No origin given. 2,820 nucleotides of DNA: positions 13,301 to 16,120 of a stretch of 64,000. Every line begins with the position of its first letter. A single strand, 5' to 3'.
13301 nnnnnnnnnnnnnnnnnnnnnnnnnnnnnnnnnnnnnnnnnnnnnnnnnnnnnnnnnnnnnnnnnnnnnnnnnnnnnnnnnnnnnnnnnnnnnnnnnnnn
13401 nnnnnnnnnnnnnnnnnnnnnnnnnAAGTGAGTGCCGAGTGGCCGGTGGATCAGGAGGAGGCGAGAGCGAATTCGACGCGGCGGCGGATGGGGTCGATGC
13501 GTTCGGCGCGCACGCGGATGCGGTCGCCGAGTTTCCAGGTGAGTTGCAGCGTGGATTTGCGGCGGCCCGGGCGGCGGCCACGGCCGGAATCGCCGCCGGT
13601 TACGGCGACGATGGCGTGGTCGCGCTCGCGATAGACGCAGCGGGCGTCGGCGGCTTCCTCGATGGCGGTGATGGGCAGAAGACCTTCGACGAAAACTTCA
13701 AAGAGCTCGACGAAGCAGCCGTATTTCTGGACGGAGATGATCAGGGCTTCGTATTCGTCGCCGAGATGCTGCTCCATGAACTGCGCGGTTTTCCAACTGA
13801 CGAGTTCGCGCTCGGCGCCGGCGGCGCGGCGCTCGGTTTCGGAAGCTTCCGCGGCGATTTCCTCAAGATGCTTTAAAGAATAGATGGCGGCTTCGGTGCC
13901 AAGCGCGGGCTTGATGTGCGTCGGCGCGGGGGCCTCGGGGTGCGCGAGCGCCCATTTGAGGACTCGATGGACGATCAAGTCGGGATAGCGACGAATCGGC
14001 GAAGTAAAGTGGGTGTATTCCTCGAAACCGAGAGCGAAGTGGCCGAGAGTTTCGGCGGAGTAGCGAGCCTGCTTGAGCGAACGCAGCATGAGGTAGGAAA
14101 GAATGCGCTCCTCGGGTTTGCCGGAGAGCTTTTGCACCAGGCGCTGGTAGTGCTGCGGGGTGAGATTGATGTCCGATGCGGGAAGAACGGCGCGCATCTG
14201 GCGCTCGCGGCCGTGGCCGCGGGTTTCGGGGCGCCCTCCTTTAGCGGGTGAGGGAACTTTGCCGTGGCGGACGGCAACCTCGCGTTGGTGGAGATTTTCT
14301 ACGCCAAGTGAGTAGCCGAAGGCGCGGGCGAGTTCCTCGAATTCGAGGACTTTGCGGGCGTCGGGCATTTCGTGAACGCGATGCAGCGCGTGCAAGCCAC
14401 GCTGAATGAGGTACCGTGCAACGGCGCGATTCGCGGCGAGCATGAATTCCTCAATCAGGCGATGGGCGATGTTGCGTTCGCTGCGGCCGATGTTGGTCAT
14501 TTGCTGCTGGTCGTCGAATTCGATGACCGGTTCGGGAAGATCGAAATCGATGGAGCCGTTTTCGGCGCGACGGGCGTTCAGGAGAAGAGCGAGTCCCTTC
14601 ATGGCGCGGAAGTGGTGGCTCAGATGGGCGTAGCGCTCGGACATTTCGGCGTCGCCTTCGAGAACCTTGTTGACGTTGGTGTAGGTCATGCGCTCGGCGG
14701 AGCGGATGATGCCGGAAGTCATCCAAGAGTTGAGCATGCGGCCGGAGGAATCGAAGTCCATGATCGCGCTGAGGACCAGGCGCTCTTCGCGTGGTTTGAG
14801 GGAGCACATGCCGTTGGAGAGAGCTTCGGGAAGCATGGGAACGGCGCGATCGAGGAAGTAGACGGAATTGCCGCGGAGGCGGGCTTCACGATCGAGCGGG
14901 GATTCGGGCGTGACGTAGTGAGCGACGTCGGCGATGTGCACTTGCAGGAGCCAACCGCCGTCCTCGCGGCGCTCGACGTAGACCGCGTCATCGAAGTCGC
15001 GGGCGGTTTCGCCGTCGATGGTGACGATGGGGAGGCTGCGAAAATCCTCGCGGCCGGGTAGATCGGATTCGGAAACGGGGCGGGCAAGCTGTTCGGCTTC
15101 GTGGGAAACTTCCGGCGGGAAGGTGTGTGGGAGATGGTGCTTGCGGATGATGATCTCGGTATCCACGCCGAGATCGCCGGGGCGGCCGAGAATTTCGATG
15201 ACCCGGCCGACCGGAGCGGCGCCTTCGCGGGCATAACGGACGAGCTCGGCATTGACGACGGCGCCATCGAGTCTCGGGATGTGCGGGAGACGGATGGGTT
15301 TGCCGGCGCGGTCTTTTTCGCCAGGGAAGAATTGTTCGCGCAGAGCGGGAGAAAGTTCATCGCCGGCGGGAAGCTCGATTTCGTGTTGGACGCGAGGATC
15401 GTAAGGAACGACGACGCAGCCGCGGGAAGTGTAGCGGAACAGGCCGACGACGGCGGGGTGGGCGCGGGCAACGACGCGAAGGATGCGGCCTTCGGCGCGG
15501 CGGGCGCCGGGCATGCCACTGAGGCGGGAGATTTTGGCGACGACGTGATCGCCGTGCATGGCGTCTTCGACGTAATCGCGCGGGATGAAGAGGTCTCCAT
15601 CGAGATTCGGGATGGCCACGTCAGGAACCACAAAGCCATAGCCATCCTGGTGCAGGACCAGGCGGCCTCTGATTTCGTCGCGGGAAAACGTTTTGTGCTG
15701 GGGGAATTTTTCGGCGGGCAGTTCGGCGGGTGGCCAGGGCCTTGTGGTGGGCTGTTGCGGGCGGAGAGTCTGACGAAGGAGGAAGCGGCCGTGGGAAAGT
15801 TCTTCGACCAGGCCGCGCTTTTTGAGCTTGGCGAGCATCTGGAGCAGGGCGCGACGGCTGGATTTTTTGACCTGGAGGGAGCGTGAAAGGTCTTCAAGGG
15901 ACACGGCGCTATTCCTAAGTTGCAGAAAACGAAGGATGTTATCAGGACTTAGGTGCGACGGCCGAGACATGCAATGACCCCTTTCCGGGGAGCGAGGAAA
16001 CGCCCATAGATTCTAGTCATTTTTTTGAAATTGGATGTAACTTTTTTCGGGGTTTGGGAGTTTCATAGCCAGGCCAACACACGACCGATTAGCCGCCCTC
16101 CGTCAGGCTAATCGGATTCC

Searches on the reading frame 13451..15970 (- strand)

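Call 55: search_protein_families(library=pfam, proteins=[window:13451-15970:-], max_evalue=0.01)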
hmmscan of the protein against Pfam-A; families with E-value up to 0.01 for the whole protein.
window:13451-15970:- (839 aa): 5 families
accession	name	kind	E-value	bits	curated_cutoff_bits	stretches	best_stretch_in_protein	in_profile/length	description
PF00773.25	RNB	-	3.3e-110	368.8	29.3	1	307-676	1-325/326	RNB domain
PF17876.7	CSD2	-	1.7e-21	76.5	26.2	2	235-285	25-74/74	Cold shock domain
PF08206.17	OB_RNB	-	9.5e-13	48.1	24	1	102-166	1-58/58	Ribonuclease B OB domain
PF00575.29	S1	-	3.7e-05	24.4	22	1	736-798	4-67/74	S1 RNA binding domain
PF18614.7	RNase_II_C_S1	-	0.00038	20.7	26.6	0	813-837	35-59/59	RNase II-type exonuclease C-terminal S1 domain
